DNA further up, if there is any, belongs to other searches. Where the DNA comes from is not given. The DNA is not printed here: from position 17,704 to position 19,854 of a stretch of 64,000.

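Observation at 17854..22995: A three-gene insertion splits the conserved ftsY-ylxM-ffh operon: two tandem HerA-like ATPases plus a DUF5684-like membrane protein with a Pro-rich repeat tail.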

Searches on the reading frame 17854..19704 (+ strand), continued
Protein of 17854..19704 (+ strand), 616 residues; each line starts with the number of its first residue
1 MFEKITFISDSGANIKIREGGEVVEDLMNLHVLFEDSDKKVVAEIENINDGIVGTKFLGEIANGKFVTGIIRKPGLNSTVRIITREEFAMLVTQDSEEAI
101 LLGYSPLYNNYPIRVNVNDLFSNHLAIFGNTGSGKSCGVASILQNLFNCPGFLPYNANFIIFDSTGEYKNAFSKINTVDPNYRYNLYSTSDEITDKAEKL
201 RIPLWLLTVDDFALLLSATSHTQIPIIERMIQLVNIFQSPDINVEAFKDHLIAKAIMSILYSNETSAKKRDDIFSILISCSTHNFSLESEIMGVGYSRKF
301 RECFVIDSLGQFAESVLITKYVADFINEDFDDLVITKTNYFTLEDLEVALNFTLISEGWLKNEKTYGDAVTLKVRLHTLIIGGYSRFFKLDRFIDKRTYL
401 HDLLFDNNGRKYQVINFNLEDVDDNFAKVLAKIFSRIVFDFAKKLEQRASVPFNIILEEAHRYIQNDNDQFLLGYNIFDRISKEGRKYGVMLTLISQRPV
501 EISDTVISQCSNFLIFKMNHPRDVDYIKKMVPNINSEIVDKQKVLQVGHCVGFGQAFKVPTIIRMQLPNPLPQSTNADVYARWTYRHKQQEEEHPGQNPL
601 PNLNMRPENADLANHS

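Call 67: fold_search(model_id=the predicted structure, library=pdb)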
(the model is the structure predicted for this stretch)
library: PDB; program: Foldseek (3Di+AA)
matches with E <= 10: 1196; with E <= 0.001: 233
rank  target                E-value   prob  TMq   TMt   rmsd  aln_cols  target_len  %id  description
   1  8yhx_A                1.2e-32  1.00  0.70  0.76   5.6       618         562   22  Cryo-EM structure of the trimeric HerA (released 2024-11-06)
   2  9c1m_M                5.3e-31  1.00  0.59  0.62  11.9       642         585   22  HerA-DUF assembly 1 (released 2025-06-04)
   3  8xau_E                2.2e-29  1.00  0.64  0.71   7.8       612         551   22  Cryo-EM structure of HerA (released 2024-06-05)
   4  8wld_M                2.7e-29  1.00  0.63  0.59  11.5       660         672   18  Cryo-EM structure of SIR2/HerA antiphage complex (released 2024-09-11)
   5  9c1n_R                5.2e-29  1.00  0.55  0.58  13.1       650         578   21  HerA-DUF4297 assembly 2 (released 2025-06-04)
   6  8xav_A                5.9e-29  1.00  0.62  0.66   8.2       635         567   20  Cryo-EM structure of an anti-phage defense complex (released 2024-06-05)
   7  8wld_L                6.2e-29  1.00  0.61  0.56  11.4       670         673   18  Cryo-EM structure of SIR2/HerA antiphage complex (released 2024-09-11)
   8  8xau_A                4.2e-28  1.00  0.61  0.67   9.5       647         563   21  Cryo-EM structure of HerA (released 2024-06-05)
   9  8wiv_O                4.2e-28  1.00  0.63  0.59  10.1       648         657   19  Cryo-EM structure of a bacterial protein (released 2024-09-11)
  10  8wod_O                5.5e-28  1.00  0.59  0.65  10.7       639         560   18  Cryo-EM structure of SIR2/HerA complex (released 2024-09-11)
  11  8xav_E                6.1e-28  1.00  0.59  0.64  10.4       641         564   21  Cryo-EM structure of an anti-phage defense complex (released 2024-06-05)
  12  9c1m_Q                6.1e-28  1.00  0.57  0.61  10.4       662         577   20  HerA-DUF assembly 1 (released 2025-06-04)
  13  8wld_D                7.2e-28  1.00  0.63  0.59  11.1       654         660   19  Cryo-EM structure of SIR2/HerA antiphage complex (released 2024-09-11)
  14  8zit_O                1.4e-27  1.00  0.64  0.68   9.9       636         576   21  DUF4297-HerA complex with DNA and ATPgamaS (released 2025-03-12)
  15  8wiv_L                1.6e-27  1.00  0.62  0.59  10.5       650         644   19  Cryo-EM structure of a bacterial protein (released 2024-09-11)
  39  4d2i_A                3.7e-25  1.00  0.52  0.68   9.4       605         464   17  Crystal structure of the HerA hexameric DNA translocase from Sulfolobus solfataricus bound to AMP-PNP (released 2014-12-03)
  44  4d2i_B                1.1e-24  1.00  0.54  0.71   7.6       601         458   17  Crystal structure of the HerA hexameric DNA translocase from Sulfolobus solfataricus bound to AMP-PNP (released 2014-12-03)
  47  9x1m_A                2.6e-24  1.00  0.56  0.60  10.0       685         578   15  The cryo-EM structure of HerA-NurA complex with AMPPNP and dsDNA from Thermococcus kodakarensis (released 2026-02-04)
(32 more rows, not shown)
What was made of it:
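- On HerA family (FtsK-HerA superfamily; Pfam PF01935): Foldseek full-length matches to HerA structures, TM 0.6-0.76 (call 67).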

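Call 73: search_protein_families(library=padloc, proteins=[L005:11552-12970:+, L013:4919-6601:+, L027:9782-10780:+, L028:5712-6617:+, L047:8428-9312:+, L032:9203-10087:+, L046:9748-10991:+, L054:9794-11362:+, L012:8049-9611:+, L017:4866-6526:+], max_evalue=0.001)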
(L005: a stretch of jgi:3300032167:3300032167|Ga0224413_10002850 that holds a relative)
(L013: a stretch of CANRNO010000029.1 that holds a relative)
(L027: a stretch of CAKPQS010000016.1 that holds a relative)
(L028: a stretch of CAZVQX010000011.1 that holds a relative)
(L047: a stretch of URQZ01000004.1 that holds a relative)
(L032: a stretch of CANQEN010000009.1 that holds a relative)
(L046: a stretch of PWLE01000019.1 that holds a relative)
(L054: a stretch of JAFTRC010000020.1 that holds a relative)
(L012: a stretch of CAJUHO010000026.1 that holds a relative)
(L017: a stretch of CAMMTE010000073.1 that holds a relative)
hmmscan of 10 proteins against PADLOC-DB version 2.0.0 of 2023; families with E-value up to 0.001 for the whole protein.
L005:11552-12970:+ (472 aa): 0 families

L013:4919-6601:+ (560 aa): 0 families

L027:9782-10780:+ (332 aa): 0 families

L028:5712-6617:+ (301 aa): 1 family
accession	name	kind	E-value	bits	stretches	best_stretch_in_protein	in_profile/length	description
PDLC00836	E1-E2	-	0.00072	16.3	1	2-37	341-374/602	E1-E2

L047:8428-9312:+ (294 aa): 1 family
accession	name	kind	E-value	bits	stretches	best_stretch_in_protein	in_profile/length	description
PDLC01084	C3a178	-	0.00016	20.1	1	230-271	40-77/90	putative invertase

L032:9203-10087:+ (294 aa): 0 families

L046:9748-10991:+ (414 aa): 0 families

L054:9794-11362:+ (522 aa): 0 families

L012:8049-9611:+ (520 aa): 0 families

L017:4866-6526:+ (553 aa): 0 families

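Call 74: search_protein_families(library=pfam, proteins=[L013:4919-6601:+, L027:9782-10780:+, L028:5712-6617:+, L047:8428-9312:+, L032:9203-10087:+, L046:9748-10991:+, L054:9794-11362:+, L012:8049-9611:+, L017:4866-6526:+, L024:4459-4905:+], max_evalue=0.001)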
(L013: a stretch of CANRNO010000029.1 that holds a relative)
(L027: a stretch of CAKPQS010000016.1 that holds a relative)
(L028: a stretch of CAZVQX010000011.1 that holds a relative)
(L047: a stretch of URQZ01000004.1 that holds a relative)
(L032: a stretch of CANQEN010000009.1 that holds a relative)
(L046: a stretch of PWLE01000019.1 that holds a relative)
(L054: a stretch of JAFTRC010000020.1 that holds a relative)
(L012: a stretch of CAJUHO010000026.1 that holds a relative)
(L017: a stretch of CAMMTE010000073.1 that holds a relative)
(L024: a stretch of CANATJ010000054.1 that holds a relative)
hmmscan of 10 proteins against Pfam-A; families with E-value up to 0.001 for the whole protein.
L013:4919-6601:+ (560 aa): 5 families
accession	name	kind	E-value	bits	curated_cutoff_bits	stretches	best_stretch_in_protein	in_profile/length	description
PF00750.26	tRNA-synt_1d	-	2.5e-43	148.8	23.3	1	99-432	7-345/349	tRNA synthetases class I (R), catalytic domain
PF05746.21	DALR_1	-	5.3e-25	88.2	22.3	1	448-560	1-117/117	DALR anticodon binding domain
PF03485.21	Arg_tRNA_synt_N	-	3.8e-14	53.5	21.5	1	5-84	2-85/85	Arginyl tRNA synthetase N terminal domain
PF01921.24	tRNA-synt_1f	-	1.5e-06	27.8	27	1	343-393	252-304/360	tRNA synthetases class I (K)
PF09334.17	tRNA-synt_1g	-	3.6e-05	23.1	20.1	0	227-285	64-122/391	tRNA synthetases class I (M)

L027:9782-10780:+ (332 aa): 1 family
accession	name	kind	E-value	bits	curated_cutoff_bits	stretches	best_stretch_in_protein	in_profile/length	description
PF01553.26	Acyltransferase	-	6.7e-10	39.3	23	1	86-209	7-131/132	Acyltransferase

L028:5712-6617:+ (301 aa): 2 families
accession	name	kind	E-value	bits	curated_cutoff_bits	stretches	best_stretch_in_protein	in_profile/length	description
PF00056.29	Ldh_1_N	-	1.3e-42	145.6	27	1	4-143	2-141/141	lactate/malate dehydrogenase, NAD binding domain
PF02866.23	Ldh_1_C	-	2.3e-32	112.8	22.6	1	146-300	1-169/174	lactate/malate dehydrogenase, alpha/beta C-terminal domain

L047:8428-9312:+ (294 aa): 1 family
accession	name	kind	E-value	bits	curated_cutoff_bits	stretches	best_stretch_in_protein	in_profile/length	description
PF12784.13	PDDEXK_2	-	2.2e-11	44.3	27.4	1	12-225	3-216/229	PD-(D/E)XK nuclease family transposase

L032:9203-10087:+ (294 aa): 0 families

L046:9748-10991:+ (414 aa): 0 families

L054:9794-11362:+ (522 aa): 1 family
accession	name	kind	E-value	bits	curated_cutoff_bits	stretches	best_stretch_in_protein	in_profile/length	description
PF00768.25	Peptidase_S11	-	1.6e-34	119.8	27.6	1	24-245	9-234/239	D-alanyl-D-alanine carboxypeptidase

L012:8049-9611:+ (520 aa): 2 families
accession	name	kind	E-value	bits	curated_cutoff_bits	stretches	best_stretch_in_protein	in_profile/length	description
PF17802.7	SpaA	-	4.5e-16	59.2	23.1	1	395-477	4-90/91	Prealbumin-like fold domain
PF08341.16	TED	-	0.00013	22.8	22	1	102-172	7-70/102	Thioester domain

L017:4866-6526:+ (553 aa): 0 families

L024:4459-4905:+ (148 aa): 0 families

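Call 81: search_protein_families(library=pfam, proteins=[L036:1206-1460:+, L008:7344-7577:+, L044:7443-7670:+], max_evalue=0.1)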
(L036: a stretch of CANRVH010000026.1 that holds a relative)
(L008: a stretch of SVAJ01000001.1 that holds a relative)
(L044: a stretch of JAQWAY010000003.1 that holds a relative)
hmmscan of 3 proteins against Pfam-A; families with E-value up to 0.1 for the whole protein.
L036:1206-1460:+ (85 aa): 2 families
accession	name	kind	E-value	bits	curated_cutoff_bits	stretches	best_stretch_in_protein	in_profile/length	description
PF07695.17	7TMR-DISM_7TM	-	0.00019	21.8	29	1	9-81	95-168/205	7TM diverse intracellular signalling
PF06024.17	Orf78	-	0.081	13.7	29.4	1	4-31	58-85/101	Orf78 (ac78)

L008:7344-7577:+ (78 aa): 1 family
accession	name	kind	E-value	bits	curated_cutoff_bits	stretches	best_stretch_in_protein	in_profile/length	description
PF06168.16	DUF981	-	0.012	16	29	1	12-63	68-121/186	Protein of unknown function (DUF981)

L044:7443-7670:+ (76 aa): 1 family
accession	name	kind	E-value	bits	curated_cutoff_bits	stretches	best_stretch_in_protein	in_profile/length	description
PF07695.17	7TMR-DISM_7TM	-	0.0016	18.8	29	1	14-74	99-159/205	7TM diverse intracellular signalling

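Call 86: list_cluster_members(proteins=[P0123, P0124, P0125, P0126, P0127, P0128, P0130, P0132, P0136, P0140])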
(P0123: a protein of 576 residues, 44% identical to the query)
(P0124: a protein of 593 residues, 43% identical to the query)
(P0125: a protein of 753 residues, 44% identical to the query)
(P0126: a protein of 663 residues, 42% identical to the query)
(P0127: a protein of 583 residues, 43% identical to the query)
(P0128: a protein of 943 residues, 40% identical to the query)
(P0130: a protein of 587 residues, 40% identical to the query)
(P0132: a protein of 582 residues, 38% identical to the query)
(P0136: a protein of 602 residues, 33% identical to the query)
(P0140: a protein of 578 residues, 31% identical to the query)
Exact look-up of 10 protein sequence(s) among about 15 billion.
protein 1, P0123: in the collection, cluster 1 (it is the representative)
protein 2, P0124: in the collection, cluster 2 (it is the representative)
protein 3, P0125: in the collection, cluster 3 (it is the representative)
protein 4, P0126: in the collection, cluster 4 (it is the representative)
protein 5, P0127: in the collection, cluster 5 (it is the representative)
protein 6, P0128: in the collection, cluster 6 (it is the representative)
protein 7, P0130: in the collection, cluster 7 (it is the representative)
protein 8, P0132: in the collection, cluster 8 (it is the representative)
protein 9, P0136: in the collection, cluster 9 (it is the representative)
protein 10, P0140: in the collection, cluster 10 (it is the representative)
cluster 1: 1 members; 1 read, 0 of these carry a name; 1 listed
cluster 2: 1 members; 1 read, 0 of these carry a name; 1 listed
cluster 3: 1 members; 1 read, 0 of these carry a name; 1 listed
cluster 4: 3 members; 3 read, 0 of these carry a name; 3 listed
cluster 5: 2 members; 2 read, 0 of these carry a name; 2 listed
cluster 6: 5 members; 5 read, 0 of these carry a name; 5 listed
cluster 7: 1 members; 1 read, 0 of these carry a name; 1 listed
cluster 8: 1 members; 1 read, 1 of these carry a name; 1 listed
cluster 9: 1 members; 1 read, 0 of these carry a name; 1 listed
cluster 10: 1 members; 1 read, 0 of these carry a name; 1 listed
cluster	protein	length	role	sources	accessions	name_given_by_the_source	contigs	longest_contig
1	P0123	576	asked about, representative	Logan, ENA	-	-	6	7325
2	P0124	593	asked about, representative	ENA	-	-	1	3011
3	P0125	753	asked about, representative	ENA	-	-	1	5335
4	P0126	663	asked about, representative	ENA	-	-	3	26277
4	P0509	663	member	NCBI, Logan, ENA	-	-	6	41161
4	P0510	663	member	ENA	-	-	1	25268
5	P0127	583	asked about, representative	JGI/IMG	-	-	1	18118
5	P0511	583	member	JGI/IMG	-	-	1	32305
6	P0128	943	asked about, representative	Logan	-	-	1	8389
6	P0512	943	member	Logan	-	-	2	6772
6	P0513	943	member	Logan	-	-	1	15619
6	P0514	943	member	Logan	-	-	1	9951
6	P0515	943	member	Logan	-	-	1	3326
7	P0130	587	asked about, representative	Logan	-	-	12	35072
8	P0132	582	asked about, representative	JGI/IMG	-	hypothetical protein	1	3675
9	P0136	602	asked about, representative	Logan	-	-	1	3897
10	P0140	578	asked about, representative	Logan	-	-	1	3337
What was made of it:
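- Tried and rejected: None are available, as all come from metagenomes (call 86).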

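Call 87: find_encoding_contigs(protein=P0128, flank=8000, max_places=2)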
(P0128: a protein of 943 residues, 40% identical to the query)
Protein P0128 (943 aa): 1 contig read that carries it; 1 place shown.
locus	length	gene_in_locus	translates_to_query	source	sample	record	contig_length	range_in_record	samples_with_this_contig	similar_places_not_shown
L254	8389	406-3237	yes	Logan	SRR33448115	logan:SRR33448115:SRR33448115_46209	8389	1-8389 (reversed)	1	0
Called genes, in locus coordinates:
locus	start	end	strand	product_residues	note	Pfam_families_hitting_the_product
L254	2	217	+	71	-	?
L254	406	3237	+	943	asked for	PF01935:DUF87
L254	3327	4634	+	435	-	PF02881:SRP54_N, PF13401:AAA_22 (faint), PF06414:Zeta_toxin (faint), PF00448:SRP54, PF13207:AAA_17 (faint), PF02978:SRP_SPB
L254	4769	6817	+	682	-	-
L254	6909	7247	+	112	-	-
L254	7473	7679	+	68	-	PF01192:RNA_pol_Rpb6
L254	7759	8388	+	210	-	?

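Call 89: find_encoding_contigs(protein=P0513, flank=8000, max_places=1)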
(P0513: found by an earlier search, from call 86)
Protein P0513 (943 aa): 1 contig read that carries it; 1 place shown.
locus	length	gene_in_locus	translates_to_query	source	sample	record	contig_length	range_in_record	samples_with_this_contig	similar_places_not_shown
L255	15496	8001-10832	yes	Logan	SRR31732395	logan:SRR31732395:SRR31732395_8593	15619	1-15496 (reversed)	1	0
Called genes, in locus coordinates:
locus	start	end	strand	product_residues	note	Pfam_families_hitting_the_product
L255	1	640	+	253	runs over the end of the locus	?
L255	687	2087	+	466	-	PF08245:Mur_ligase_M, PF02875:Mur_ligase_C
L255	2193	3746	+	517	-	PF12072:RNase_Y_N, PF00013:KH_1 (weak), PF01966:HD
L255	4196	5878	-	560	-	PF00753:Lactamase_B, PF12706:Lactamase_B_2, PF23023:Anti-Pycsar_Apyc1 (weak), PF22505:RNase_J_b_CASP, PF07521:RMMBL, PF17770:RNase_J_C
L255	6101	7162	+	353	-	PF01656:CbiA (faint), PF13614:AAA_31 (faint), PF02374:ArsA_ATPase (faint), PF02881:SRP54_N, PF00448:SRP54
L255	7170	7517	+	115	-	-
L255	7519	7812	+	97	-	PF04297:UPF0122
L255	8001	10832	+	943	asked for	PF01935:DUF87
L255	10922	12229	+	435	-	PF02881:SRP54_N, PF13401:AAA_22 (faint), PF06414:Zeta_toxin (faint), PF00448:SRP54, PF13207:AAA_17 (faint), PF02978:SRP_SPB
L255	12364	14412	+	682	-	-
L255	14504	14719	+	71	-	-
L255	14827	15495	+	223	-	?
